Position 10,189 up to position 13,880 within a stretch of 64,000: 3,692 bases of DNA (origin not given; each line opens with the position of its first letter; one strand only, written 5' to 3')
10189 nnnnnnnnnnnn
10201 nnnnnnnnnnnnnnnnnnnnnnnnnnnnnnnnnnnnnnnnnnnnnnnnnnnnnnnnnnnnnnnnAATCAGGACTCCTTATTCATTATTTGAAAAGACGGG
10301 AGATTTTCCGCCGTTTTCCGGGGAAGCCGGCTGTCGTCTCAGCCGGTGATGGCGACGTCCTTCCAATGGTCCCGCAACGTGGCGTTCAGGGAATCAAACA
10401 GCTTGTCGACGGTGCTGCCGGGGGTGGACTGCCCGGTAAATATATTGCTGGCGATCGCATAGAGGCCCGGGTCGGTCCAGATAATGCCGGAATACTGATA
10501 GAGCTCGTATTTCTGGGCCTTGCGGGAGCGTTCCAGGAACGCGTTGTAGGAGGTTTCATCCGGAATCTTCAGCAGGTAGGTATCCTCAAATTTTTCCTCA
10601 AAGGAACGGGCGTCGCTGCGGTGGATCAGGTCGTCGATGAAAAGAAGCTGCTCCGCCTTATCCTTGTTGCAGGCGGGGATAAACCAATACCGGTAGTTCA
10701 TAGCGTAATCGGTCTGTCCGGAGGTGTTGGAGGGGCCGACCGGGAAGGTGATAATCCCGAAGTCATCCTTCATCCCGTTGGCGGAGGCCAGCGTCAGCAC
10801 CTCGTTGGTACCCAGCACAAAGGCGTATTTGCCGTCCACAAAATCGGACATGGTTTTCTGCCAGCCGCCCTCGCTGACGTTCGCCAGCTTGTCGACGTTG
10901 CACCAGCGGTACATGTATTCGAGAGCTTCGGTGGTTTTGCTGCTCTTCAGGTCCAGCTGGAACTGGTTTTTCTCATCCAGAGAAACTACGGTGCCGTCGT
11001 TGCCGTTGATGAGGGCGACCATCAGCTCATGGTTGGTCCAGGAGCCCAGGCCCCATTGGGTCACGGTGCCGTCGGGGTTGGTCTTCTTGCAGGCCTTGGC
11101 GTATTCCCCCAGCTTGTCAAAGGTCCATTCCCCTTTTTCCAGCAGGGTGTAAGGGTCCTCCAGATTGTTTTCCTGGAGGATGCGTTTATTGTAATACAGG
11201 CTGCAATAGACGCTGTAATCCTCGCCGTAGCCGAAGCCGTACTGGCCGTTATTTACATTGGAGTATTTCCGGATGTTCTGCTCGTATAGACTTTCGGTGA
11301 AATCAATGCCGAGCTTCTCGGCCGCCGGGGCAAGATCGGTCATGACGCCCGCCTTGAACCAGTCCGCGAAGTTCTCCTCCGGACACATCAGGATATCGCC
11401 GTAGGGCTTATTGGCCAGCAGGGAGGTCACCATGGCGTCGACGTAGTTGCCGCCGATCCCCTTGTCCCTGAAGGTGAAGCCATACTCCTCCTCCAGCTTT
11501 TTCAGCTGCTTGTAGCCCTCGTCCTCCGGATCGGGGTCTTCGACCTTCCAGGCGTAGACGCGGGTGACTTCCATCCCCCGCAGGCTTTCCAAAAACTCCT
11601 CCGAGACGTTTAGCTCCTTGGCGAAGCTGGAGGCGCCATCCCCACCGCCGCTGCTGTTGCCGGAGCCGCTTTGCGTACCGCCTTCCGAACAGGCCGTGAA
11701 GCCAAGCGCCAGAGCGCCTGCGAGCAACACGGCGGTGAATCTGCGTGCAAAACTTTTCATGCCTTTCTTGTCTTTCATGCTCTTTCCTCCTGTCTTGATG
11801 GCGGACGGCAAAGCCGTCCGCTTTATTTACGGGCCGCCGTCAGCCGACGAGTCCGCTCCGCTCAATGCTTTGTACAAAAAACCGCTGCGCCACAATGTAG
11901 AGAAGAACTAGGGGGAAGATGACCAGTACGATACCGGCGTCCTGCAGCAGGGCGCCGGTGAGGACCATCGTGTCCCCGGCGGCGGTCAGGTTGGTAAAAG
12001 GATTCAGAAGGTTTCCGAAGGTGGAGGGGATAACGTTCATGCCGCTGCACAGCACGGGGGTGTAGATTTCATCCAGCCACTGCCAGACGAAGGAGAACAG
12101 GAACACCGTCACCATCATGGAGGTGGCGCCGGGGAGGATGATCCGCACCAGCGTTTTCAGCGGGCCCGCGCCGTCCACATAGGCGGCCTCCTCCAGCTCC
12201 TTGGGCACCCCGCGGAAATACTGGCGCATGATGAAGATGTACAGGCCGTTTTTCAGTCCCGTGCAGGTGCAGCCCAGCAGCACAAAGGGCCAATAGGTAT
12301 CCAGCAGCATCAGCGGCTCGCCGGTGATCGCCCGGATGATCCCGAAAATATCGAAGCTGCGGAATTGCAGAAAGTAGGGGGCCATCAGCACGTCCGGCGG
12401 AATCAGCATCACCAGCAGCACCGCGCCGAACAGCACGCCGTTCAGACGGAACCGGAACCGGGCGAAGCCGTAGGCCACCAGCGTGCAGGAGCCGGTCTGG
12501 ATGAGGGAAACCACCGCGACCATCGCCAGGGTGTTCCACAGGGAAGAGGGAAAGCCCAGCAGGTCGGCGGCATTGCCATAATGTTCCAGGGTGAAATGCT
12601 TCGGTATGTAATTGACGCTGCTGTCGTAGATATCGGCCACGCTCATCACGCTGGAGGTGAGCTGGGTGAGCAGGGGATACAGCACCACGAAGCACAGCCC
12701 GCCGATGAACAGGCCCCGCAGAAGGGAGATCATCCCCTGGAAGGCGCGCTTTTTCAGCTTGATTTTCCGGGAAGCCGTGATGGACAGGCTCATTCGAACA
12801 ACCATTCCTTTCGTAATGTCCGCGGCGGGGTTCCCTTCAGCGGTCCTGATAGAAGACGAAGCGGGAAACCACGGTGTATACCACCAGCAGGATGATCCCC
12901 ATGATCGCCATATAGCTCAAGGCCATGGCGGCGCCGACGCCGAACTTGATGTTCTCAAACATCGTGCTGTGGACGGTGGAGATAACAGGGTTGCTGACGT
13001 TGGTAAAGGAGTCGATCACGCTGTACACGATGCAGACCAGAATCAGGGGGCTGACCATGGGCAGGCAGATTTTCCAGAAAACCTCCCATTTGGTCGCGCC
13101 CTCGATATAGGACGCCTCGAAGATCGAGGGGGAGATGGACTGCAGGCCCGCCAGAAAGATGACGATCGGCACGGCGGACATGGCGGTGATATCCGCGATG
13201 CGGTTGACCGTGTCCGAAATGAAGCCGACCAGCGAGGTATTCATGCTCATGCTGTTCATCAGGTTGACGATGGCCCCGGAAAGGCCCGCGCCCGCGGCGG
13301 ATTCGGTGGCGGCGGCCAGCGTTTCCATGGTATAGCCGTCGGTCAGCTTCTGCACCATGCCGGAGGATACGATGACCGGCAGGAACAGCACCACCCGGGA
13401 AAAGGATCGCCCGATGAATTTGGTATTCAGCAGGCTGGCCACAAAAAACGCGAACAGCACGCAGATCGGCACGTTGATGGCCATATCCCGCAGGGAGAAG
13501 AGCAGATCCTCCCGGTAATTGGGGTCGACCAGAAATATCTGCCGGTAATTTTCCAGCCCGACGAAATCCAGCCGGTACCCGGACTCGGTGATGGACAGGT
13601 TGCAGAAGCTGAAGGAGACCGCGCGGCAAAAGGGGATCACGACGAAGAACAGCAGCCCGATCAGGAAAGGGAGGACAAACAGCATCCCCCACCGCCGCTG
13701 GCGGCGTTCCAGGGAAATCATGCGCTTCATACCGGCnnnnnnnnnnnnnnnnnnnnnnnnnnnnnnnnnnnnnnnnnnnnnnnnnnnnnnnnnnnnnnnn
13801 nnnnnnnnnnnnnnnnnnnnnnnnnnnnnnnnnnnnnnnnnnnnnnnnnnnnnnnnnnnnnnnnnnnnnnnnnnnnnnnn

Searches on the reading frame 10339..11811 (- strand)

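Call 6: search_protein_families(library=pfam, proteins=[window:10339-11811:-], max_evalue=0.01)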
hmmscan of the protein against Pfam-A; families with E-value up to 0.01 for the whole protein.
window:10339-11811:- (490 aa): 2 families
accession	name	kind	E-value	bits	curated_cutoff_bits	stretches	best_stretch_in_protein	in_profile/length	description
PF01547.30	SBP_bac_1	-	2e-12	48.2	26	1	111-392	23-297/307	Bacterial extracellular solute-binding protein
PF13416.11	SBP_bac_8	-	5.5e-11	43.2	27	1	103-386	3-233/279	Bacterial extracellular solute-binding protein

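Call 19: search_protein_families(library=ncbifam, proteins=[window:10339-11811:-], max_evalue=0.01)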
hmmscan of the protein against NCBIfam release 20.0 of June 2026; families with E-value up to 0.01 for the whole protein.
window:10339-11811:- (490 aa): 0 families

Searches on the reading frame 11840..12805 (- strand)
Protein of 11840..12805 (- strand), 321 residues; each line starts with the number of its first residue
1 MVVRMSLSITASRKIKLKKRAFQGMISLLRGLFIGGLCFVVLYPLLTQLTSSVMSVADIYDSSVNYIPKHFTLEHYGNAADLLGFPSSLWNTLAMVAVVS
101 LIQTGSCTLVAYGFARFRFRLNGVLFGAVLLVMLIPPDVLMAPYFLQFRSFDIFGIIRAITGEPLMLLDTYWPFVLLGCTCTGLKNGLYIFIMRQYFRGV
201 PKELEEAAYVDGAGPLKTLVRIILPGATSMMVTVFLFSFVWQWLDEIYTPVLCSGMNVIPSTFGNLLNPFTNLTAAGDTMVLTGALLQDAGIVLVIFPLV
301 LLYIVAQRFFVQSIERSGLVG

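Call 6: search_protein_families(library=pfam, proteins=[window:11840-12805:-], max_evalue=0.01)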
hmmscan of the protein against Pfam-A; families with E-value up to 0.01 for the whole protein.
window:11840-12805:- (321 aa): 1 family
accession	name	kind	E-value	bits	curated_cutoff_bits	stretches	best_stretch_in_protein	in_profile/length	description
PF00528.27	BPD_transp_1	-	1.2e-11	45.1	26.4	1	111-314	5-182/184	Binding-protein-dependent transport system inner membrane component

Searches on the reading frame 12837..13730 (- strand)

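Call 6: search_protein_families(library=pfam, proteins=[window:12837-13730:-], max_evalue=0.01)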
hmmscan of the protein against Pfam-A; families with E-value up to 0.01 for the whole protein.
window:12837-13730:- (297 aa): 1 family
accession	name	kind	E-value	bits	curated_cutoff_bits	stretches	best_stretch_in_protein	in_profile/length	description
PF00528.27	BPD_transp_1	-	7.2e-08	32.8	26.4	1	87-297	30-180/184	Binding-protein-dependent transport system inner membrane component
